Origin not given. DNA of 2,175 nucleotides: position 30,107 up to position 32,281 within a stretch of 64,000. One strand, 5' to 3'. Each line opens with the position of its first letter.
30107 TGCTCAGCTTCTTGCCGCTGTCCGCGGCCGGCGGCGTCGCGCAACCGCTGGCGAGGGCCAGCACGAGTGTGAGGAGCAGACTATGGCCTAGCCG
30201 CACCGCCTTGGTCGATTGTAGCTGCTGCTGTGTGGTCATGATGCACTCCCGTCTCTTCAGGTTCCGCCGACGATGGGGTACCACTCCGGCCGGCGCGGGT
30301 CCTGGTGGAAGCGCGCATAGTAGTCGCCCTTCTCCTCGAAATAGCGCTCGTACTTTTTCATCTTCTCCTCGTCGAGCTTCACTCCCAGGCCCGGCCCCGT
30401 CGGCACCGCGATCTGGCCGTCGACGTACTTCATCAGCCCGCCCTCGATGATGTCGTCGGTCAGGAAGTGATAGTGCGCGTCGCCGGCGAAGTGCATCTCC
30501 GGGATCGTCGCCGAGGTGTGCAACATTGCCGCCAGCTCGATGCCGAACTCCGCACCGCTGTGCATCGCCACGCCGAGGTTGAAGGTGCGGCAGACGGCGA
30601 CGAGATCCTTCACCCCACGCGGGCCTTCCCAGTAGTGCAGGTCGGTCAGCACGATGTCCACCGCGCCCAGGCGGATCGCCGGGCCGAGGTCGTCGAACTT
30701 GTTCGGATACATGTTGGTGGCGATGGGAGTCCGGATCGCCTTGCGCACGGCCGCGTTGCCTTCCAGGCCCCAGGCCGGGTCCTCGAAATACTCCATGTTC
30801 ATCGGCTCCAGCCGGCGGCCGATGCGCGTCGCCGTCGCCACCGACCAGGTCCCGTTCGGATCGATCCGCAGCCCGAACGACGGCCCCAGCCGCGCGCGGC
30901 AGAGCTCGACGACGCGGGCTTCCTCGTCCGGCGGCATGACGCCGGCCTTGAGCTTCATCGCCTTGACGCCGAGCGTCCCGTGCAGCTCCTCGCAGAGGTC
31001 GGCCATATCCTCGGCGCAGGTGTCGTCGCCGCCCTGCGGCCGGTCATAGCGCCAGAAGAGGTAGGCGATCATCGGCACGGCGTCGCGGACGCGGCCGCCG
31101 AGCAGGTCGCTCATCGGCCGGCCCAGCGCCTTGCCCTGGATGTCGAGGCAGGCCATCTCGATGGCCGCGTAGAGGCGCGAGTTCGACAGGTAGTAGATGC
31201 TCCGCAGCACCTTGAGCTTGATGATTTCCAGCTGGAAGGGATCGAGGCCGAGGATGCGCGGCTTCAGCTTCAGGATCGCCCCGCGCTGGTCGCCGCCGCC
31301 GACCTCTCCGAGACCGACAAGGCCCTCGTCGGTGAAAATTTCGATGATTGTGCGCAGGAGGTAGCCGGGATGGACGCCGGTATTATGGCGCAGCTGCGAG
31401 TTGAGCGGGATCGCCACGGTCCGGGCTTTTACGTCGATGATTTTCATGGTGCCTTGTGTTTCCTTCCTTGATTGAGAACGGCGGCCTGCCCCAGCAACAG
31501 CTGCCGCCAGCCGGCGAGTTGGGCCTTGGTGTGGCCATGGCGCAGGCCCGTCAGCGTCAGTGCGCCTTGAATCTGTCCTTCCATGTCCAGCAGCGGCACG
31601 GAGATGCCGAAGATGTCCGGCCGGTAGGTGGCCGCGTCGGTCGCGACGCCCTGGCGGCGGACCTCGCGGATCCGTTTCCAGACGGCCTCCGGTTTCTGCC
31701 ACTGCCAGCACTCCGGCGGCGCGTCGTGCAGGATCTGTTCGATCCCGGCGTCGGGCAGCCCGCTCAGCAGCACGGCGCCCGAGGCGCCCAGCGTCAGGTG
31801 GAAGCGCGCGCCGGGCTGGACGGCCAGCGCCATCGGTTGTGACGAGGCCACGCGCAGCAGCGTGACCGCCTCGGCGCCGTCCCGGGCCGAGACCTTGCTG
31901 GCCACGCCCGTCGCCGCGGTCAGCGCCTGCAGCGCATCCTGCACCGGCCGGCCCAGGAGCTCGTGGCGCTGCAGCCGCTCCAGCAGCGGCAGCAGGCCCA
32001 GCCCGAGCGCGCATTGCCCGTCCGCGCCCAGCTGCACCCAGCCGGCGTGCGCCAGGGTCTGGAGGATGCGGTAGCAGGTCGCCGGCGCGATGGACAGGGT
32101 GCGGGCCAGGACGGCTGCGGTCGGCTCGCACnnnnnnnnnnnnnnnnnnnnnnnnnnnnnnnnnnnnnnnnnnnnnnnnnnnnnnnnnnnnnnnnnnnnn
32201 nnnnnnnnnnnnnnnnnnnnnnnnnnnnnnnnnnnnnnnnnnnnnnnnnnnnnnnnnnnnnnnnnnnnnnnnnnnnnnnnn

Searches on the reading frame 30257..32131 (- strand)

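Call 17: search_protein_families(library=pfam, proteins=[window:30257-32131:-], max_evalue=0.001)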
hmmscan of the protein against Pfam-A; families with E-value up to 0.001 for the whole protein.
window:30257-32131:- (624 aa): 2 families
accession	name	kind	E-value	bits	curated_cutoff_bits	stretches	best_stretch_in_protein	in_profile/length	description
PF13378.12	MR_MLE_C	-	2.5e-53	181.4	29.4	1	375-589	1-218/219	Enolase C-terminal domain-like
PF02746.21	MR_MLE_N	-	4.3e-11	43.5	22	1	262-345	30-117/117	Mandelate racemase / muconate lactonizing enzyme, N-terminal domain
